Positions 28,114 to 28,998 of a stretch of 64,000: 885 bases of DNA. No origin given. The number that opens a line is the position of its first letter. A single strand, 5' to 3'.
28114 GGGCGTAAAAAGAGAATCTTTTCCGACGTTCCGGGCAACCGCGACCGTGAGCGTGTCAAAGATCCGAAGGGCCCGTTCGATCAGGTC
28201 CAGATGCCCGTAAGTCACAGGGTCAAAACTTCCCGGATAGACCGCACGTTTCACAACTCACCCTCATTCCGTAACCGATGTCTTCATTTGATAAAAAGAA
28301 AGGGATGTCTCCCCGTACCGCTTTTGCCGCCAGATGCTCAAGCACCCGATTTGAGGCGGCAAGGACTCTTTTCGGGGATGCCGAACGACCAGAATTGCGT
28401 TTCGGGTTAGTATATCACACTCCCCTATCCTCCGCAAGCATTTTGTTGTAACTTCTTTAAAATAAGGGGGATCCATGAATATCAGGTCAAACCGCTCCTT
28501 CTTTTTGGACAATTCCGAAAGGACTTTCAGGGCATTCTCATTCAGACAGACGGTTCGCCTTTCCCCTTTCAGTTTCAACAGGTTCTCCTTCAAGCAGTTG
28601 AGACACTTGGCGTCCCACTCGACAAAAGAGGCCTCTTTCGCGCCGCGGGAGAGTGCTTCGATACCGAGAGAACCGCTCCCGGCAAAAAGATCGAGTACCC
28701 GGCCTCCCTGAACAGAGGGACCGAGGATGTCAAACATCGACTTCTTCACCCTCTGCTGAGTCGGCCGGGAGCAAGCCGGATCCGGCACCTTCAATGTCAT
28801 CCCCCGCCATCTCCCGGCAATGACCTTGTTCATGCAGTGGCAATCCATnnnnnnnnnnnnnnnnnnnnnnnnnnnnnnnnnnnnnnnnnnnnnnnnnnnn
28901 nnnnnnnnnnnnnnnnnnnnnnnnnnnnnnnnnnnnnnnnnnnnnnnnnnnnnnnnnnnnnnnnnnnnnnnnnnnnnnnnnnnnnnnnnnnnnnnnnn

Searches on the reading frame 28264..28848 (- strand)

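Call 72: search_protein_families(library=pfam, proteins=[window:28264-28848:-], max_evalue=0.00001)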
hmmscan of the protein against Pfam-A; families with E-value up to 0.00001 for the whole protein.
window:28264-28848:- (194 aa): 2 families
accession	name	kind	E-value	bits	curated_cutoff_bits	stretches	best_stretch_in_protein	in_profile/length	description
PF03602.21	Cons_hypoth95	-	1e-54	185.5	24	1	8-187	2-182/182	Conserved hypothetical protein 95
PF05175.20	MTS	-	2.1e-07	31.2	23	1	47-134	31-113/170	Methyltransferase small domain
